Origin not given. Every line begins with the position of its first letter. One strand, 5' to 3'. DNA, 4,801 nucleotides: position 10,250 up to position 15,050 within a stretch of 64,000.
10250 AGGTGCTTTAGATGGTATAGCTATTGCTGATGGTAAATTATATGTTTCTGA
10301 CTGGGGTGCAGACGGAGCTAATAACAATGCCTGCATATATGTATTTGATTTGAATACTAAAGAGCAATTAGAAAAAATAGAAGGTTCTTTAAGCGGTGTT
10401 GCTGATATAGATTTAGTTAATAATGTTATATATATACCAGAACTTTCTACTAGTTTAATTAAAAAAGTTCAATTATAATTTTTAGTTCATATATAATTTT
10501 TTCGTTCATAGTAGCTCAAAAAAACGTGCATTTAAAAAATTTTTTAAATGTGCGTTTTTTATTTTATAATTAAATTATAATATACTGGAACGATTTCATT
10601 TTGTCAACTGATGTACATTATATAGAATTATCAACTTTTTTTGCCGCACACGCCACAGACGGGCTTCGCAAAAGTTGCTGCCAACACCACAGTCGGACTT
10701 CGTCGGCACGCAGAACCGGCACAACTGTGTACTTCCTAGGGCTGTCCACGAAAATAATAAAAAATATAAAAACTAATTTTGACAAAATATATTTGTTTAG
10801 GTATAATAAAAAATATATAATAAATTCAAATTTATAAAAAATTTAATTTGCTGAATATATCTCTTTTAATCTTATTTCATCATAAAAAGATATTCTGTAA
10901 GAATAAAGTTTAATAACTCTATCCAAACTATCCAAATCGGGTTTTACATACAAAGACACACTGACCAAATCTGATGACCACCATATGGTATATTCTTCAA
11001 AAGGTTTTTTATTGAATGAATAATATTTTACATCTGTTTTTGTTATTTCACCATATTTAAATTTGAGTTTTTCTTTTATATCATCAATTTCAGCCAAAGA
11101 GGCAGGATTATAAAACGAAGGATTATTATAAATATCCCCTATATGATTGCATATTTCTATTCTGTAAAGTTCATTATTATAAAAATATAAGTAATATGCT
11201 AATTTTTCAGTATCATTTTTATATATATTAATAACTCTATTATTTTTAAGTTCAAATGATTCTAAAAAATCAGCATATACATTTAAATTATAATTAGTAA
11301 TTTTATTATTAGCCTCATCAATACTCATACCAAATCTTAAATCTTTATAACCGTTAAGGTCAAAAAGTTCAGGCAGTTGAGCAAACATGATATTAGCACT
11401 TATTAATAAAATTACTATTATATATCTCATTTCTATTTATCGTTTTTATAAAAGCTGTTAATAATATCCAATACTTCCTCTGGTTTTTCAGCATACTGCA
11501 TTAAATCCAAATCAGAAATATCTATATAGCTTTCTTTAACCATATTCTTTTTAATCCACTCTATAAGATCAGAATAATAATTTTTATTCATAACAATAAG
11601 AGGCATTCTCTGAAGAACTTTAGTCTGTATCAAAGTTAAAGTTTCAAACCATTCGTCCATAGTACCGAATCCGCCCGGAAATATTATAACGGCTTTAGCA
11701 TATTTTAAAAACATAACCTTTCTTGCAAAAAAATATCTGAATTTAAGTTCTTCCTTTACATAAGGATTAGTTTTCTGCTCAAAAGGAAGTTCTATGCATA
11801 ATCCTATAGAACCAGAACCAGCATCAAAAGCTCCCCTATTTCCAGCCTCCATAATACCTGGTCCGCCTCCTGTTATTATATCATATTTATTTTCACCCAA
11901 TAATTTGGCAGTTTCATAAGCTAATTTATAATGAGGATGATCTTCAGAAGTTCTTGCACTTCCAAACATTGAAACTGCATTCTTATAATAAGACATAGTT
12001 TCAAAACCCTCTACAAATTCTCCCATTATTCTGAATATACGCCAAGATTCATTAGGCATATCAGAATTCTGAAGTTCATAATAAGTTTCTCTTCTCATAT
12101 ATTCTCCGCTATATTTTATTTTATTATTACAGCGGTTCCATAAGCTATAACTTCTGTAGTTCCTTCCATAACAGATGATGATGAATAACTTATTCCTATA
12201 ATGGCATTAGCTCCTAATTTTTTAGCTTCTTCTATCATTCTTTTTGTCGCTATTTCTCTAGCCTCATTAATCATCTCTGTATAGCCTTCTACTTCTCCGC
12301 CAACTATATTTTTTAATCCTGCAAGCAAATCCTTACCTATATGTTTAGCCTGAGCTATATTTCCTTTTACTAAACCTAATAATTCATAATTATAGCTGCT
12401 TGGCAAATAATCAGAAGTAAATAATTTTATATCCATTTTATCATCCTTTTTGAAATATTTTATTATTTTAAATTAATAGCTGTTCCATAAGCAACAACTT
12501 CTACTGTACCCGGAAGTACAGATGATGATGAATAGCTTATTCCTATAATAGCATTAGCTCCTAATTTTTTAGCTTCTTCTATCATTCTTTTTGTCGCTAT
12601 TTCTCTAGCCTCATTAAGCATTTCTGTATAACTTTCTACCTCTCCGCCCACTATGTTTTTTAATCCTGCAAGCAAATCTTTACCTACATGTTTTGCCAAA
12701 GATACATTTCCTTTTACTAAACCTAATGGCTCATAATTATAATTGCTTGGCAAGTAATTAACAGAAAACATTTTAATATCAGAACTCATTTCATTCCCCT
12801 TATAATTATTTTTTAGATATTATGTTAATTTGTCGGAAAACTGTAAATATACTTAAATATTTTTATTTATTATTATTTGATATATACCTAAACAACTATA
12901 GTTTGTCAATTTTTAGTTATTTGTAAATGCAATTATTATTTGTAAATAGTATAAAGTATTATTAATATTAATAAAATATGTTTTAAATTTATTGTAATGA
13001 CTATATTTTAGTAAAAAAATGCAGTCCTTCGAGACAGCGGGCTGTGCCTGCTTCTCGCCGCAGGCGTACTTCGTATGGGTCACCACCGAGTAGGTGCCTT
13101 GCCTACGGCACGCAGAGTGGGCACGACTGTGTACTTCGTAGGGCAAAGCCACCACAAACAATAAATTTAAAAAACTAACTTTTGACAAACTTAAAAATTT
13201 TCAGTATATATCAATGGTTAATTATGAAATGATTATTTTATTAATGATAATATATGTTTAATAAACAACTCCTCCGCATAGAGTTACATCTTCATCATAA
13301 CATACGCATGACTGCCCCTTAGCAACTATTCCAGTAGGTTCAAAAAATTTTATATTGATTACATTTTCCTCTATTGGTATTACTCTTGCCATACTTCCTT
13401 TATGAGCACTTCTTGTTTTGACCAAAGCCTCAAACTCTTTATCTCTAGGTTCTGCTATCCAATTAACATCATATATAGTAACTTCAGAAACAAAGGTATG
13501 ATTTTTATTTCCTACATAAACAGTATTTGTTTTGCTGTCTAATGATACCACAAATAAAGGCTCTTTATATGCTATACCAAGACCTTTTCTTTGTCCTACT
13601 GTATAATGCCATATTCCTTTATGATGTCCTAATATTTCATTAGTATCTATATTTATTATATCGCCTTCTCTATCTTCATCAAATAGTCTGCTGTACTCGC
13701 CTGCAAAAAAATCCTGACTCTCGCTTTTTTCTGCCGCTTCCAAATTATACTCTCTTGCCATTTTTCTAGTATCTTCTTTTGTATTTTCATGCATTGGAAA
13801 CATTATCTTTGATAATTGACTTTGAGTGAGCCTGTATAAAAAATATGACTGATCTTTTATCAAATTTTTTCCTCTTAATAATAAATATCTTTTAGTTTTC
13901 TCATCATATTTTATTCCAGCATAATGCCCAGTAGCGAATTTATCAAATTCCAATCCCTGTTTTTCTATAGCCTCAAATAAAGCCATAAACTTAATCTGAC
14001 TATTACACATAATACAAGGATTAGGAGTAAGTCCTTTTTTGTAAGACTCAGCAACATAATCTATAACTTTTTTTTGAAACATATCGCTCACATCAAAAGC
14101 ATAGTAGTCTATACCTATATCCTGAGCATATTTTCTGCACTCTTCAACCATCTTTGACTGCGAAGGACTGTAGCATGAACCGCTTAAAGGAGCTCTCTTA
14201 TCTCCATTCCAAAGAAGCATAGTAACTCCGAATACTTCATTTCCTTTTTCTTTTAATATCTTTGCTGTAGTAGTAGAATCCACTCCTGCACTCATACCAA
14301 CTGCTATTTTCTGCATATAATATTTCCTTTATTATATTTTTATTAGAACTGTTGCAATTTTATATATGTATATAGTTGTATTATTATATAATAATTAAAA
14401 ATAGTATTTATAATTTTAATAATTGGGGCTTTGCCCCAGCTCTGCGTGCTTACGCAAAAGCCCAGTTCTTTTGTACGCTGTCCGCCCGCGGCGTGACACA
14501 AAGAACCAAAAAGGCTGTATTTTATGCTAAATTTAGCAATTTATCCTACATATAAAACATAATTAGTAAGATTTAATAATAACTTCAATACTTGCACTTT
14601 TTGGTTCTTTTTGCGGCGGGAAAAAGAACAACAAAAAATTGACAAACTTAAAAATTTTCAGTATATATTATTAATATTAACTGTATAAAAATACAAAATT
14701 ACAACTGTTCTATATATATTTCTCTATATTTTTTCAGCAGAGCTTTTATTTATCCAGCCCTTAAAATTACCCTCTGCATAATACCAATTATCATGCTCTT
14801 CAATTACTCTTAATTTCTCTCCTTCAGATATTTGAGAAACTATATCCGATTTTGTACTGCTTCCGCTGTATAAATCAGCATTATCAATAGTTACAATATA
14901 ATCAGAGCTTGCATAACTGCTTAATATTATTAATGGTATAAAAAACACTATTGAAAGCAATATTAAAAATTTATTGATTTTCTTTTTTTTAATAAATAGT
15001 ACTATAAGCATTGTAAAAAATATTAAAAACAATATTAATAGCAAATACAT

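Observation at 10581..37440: Family of modular MITE-like intergenic elements (four copies) with TATA-ended inverted termini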

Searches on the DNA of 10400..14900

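Call 59: search_rna_families(source=window, start=10400, end=14900, threshold=evalue, max_evalue=1)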
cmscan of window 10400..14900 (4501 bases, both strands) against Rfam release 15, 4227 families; matches with E-value up to 1: 0.
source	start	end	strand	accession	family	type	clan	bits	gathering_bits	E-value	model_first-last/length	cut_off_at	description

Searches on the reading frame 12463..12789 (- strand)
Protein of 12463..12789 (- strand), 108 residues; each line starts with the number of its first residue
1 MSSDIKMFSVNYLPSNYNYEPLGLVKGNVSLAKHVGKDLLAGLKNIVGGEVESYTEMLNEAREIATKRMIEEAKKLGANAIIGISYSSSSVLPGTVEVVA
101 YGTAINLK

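Call 31: find_encoding_contigs(protein=window:12463-12789:-, flank=4000, max_places=10)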
Protein window:12463-12789:- (108 aa): 3 contigs read that carry it; 2 places shown.
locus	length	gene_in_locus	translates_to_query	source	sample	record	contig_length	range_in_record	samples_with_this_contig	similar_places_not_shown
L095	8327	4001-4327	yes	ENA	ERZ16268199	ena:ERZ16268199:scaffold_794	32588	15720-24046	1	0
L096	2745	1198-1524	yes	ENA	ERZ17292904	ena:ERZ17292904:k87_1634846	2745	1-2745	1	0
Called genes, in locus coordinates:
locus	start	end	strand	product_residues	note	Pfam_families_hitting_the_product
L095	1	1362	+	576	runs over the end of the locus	PF13584:BatD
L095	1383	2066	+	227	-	PF06347:SH3_4 (weak), PF08239:SH3_3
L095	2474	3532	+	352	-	PF03054:tRNA_Me_trans, PF21512:ITPK1_preATP-grasp (faint), PF20259:tRNA_Me_trans_M, PF20258:tRNA_Me_trans_C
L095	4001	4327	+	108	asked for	PF01906:YbjQ_1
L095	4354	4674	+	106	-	PF01906:YbjQ_1, PF23025:YbjQ_2 (weak)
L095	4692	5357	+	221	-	PF18306:LDcluster4, PF03641:Lysine_decarbox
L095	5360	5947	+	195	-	-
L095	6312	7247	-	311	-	-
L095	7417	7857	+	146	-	PF02082:Rrf2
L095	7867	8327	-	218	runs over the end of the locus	PF00027:cNMP_binding, PF13545:HTH_Crp_2 (weak)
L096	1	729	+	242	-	?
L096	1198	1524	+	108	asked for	PF01906:YbjQ_1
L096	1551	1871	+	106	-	PF01906:YbjQ_1, PF23025:YbjQ_2 (weak)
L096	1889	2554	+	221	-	PF18306:LDcluster4, PF03641:Lysine_decarbox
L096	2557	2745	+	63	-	?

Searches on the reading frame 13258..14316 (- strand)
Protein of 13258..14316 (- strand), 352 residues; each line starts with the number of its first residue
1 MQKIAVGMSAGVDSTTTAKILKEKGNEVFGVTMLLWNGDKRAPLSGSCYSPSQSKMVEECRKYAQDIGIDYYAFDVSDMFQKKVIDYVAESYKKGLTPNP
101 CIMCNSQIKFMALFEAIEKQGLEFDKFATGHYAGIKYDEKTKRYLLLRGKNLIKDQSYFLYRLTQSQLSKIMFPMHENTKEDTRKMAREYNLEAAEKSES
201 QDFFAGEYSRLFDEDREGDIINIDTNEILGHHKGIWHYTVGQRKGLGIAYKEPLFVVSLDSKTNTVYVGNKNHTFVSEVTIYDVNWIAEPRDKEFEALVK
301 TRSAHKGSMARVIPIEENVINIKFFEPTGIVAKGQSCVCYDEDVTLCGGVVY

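Call 22: find_encoding_contigs(protein=window:13258-14316:-, flank=5000, max_places=10)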
Protein window:13258-14316:- (352 aa): 3 contigs read that carry it; 2 places shown.
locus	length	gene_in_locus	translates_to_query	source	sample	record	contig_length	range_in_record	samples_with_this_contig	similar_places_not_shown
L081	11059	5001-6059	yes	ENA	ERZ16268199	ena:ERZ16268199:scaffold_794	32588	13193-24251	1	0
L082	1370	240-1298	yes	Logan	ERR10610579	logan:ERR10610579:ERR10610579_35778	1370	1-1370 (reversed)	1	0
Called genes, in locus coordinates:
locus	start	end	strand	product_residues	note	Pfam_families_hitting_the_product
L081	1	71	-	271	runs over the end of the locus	PF00037:Fer4, PF12797:Fer4_2 (faint), PF12837:Fer4_6, PF12838:Fer4_7 (faint), PF13237:Fer4_10, PF14697:Fer4_21 (weak), PF13187:Fer4_9 (weak), PF27217:AF_0155, +1 more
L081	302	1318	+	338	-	PF00092:VWA, PF13519:VWA_2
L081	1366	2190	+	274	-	PF13424:TPR_12 (faint), PF00515:TPR_1 (faint), PF07719:TPR_2 (faint), PF13414:TPR_11, PF13428:TPR_14 (faint), PF25064:ARM_TT21_5th (weak), PF14559:TPR_19, PF13431:TPR_17 (weak), +1 more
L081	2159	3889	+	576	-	PF13584:BatD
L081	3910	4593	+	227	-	PF06347:SH3_4 (weak), PF08239:SH3_3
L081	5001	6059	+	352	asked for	PF03054:tRNA_Me_trans, PF21512:ITPK1_preATP-grasp (faint), PF20259:tRNA_Me_trans_M, PF20258:tRNA_Me_trans_C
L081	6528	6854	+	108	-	PF01906:YbjQ_1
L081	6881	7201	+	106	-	PF01906:YbjQ_1, PF23025:YbjQ_2 (weak)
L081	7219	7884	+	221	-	PF18306:LDcluster4, PF03641:Lysine_decarbox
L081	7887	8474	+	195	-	-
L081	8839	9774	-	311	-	-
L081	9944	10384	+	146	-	PF02082:Rrf2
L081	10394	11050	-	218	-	PF00027:cNMP_binding, PF13545:HTH_Crp_2 (weak)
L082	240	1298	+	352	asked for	PF03054:tRNA_Me_trans, PF21512:ITPK1_preATP-grasp (faint), PF20259:tRNA_Me_trans_M, PF20258:tRNA_Me_trans_C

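Call 24: find_homologous_proteins(query=window:13258-14316:-, max_evalue=1e-100)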
Query window:13258-14316:- (352 aa): 51 proteins with E <= 1e-100 among 8000 candidates.
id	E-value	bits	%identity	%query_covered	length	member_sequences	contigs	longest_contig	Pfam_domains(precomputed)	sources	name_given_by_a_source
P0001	1.3e-218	743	89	100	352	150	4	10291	PF20259.4,PF03054.23,PF20258.5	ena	-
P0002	6.8e-218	740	90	100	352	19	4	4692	PF20259.4,PF03054.23,PF20258.5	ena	-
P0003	7.4e-213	724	88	100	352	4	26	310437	PF20259.4,PF03054.23,PF20258.5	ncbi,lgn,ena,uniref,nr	ncbi:tRNA 2-thiouridine(34) synthase MnmA [uncultured Brachyspira sp.]|uniref:tRNA 2-thiouridine(34)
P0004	9.3e-208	707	86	100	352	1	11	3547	PF20259.4,PF03054.23,PF20258.5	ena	-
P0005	4.9e-207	705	84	100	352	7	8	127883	PF20259.4,PF03054.23,PF20258.5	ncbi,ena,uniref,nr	ncbi:tRNA 2-thiouridine(34) synthase MnmA [Brachyspira alvinipulli]|uniref:tRNA 2-thiouridine(34) sy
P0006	1.4e-196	670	80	100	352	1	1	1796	PF20259.4,PF03054.23,PF20258.5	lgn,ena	-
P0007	5.0e-196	669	80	100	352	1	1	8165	PF20259.4,PF03054.23,PF20258.5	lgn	-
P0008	1.4e-195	667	80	100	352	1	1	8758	PF20259.4,PF03054.23,PF20258.5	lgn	-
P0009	2.0e-195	667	80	100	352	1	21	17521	PF20259.4,PF03054.23,PF20258.5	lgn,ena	-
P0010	2.1e-195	666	80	100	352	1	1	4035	PF20259.4,PF03054.23,PF20258.5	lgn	-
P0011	3.0e-195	666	80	100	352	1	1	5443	PF20259.4,PF03054.23,PF20258.5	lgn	-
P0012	3.1e-195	666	80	100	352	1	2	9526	PF20259.4,PF03054.23,PF20258.5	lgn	-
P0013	4.2e-195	665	80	100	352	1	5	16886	PF20259.4,PF03054.23,PF20258.5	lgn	-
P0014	5.9e-195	665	80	100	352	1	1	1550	PF20259.4,PF03054.23,PF20258.5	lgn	-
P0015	7.5e-195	665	80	100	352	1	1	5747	PF20259.4,PF03054.23,PF20258.5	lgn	-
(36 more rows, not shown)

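Call 25: find_encoding_contigs(protein=P0003, flank=5000, max_places=6)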
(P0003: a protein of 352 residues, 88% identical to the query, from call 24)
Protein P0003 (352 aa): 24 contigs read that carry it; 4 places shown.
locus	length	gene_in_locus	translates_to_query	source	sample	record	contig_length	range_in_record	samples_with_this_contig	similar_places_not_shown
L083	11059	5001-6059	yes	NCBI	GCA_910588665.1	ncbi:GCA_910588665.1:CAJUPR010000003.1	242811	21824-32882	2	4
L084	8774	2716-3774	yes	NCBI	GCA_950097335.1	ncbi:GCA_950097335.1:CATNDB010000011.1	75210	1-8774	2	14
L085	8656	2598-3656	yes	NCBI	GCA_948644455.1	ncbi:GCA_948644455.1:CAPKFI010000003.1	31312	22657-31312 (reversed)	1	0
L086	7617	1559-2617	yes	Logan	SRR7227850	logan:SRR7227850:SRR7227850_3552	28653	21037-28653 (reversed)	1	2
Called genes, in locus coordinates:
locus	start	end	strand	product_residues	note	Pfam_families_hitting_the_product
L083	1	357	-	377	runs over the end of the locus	PF13439:Glyco_transf_4, PF20706:GT4-conflict, PF00534:Glycos_transf_1, PF13692:Glyco_trans_1_4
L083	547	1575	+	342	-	PF00092:VWA, PF13519:VWA_2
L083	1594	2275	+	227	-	-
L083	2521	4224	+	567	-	PF13584:BatD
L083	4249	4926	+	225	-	PF06347:SH3_4 (weak), PF08239:SH3_3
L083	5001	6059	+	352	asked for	PF03054:tRNA_Me_trans, PF20259:tRNA_Me_trans_M, PF20258:tRNA_Me_trans_C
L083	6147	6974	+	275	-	PF03190:Thioredox_DsbH, PF00085:Thioredoxin, PF13098:Thioredoxin_2, PF13899:Thioredoxin_7, PF13174:TPR_6 (faint)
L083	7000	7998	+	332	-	PF00535:Glycos_transf_2, PF10111:Glyco_tranf_2_2, PF13641:Glyco_tranf_2_3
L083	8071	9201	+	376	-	PF04015:DUF362, PF00037:Fer4 (faint), PF12797:Fer4_2 (faint), PF13237:Fer4_10 (weak), PF14697:Fer4_21 (weak), PF12838:Fer4_7 (weak)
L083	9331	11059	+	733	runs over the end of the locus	PF02465:FliD_N, PF07195:FliD_C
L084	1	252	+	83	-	?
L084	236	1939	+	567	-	PF13584:BatD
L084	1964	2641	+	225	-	PF06347:SH3_4 (weak), PF08239:SH3_3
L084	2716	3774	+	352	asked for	PF03054:tRNA_Me_trans, PF20259:tRNA_Me_trans_M, PF20258:tRNA_Me_trans_C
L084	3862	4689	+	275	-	PF03190:Thioredox_DsbH, PF00085:Thioredoxin, PF13098:Thioredoxin_2, PF13899:Thioredoxin_7, PF13174:TPR_6 (faint)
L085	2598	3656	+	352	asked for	PF03054:tRNA_Me_trans, PF20259:tRNA_Me_trans_M, PF20258:tRNA_Me_trans_C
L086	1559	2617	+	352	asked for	PF03054:tRNA_Me_trans, PF20259:tRNA_Me_trans_M, PF20258:tRNA_Me_trans_C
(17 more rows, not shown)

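Call 26: find_encoding_contigs(protein=P0005, flank=5000, max_places=4)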
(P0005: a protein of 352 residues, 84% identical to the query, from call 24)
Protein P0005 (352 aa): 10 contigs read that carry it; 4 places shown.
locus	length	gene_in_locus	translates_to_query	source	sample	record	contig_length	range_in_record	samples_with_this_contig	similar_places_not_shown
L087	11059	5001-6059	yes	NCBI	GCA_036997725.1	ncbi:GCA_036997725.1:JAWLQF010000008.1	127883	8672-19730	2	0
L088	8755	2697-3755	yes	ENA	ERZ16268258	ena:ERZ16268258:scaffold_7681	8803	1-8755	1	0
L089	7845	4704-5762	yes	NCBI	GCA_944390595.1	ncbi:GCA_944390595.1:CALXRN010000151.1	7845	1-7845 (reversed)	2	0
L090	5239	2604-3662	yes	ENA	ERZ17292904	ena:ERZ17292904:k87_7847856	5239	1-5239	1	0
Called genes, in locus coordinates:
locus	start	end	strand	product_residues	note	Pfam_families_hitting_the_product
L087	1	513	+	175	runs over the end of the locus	-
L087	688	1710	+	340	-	PF00092:VWA, PF13519:VWA_2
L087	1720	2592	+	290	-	-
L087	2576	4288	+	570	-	PF13584:BatD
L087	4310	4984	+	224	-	PF06347:SH3_4 (weak), PF08239:SH3_3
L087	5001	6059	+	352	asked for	PF03054:tRNA_Me_trans, PF20259:tRNA_Me_trans_M, PF20258:tRNA_Me_trans_C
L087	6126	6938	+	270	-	PF03190:Thioredox_DsbH, PF00085:Thioredoxin, PF13899:Thioredoxin_7, PF13098:Thioredoxin_2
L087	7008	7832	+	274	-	PF03190:Thioredox_DsbH, PF00085:Thioredoxin, PF13899:Thioredoxin_7, PF13098:Thioredoxin_2, PF13174:TPR_6 (faint)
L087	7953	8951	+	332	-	PF00535:Glycos_transf_2, PF10111:Glyco_tranf_2_2, PF13641:Glyco_tranf_2_3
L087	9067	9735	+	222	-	-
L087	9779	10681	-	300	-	PF01887:SAM_HAT_N, PF20257:SAM_HAT_C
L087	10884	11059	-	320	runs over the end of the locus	PF01116:F_bP_aldolase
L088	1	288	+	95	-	?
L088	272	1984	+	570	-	PF13584:BatD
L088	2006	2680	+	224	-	PF06347:SH3_4 (weak), PF08239:SH3_3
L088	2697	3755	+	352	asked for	PF03054:tRNA_Me_trans, PF20259:tRNA_Me_trans_M, PF20258:tRNA_Me_trans_C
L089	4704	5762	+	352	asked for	PF03054:tRNA_Me_trans, PF20259:tRNA_Me_trans_M, PF20258:tRNA_Me_trans_C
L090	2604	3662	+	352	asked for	PF03054:tRNA_Me_trans, PF20259:tRNA_Me_trans_M, PF20258:tRNA_Me_trans_C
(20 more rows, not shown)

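Call 27: find_encoding_contigs(protein=P0001, flank=5000, max_places=4)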
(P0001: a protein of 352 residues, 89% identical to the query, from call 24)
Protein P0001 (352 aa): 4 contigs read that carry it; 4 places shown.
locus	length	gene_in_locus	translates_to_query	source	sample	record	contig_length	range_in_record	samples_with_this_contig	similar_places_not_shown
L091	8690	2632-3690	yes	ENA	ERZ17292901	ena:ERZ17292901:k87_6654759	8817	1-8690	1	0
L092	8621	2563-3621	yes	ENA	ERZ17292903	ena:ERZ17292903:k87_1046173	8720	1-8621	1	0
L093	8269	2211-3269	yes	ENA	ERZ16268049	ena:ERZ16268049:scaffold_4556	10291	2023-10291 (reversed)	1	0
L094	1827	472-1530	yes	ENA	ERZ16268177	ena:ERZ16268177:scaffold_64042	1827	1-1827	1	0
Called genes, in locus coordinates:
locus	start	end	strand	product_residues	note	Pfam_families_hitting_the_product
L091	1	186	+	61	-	?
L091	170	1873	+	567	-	PF13584:BatD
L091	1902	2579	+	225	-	PF06347:SH3_4 (weak), PF08239:SH3_3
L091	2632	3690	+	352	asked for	PF03054:tRNA_Me_trans, PF20259:tRNA_Me_trans_M, PF20258:tRNA_Me_trans_C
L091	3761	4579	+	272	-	PF03190:Thioredox_DsbH, PF00085:Thioredoxin, PF13899:Thioredoxin_7, PF13098:Thioredoxin_2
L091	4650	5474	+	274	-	PF03190:Thioredox_DsbH, PF00085:Thioredoxin, PF13899:Thioredoxin_7, PF13098:Thioredoxin_2, PF13174:TPR_6 (faint), PF13432:TPR_16 (faint)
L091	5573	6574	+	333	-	PF00535:Glycos_transf_2, PF10111:Glyco_tranf_2_2, PF13641:Glyco_tranf_2_3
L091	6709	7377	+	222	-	-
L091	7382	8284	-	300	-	PF01887:SAM_HAT_N, PF20257:SAM_HAT_C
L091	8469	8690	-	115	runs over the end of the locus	?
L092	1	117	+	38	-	?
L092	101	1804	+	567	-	PF13584:BatD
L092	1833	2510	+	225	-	PF06347:SH3_4 (weak), PF08239:SH3_3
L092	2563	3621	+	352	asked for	PF03054:tRNA_Me_trans, PF20259:tRNA_Me_trans_M, PF20258:tRNA_Me_trans_C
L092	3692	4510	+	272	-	PF03190:Thioredox_DsbH, PF00085:Thioredoxin, PF13899:Thioredoxin_7, PF13098:Thioredoxin_2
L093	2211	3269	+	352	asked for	PF03054:tRNA_Me_trans, PF20259:tRNA_Me_trans_M, PF20258:tRNA_Me_trans_C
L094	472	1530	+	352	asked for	PF03054:tRNA_Me_trans, PF20259:tRNA_Me_trans_M, PF20258:tRNA_Me_trans_C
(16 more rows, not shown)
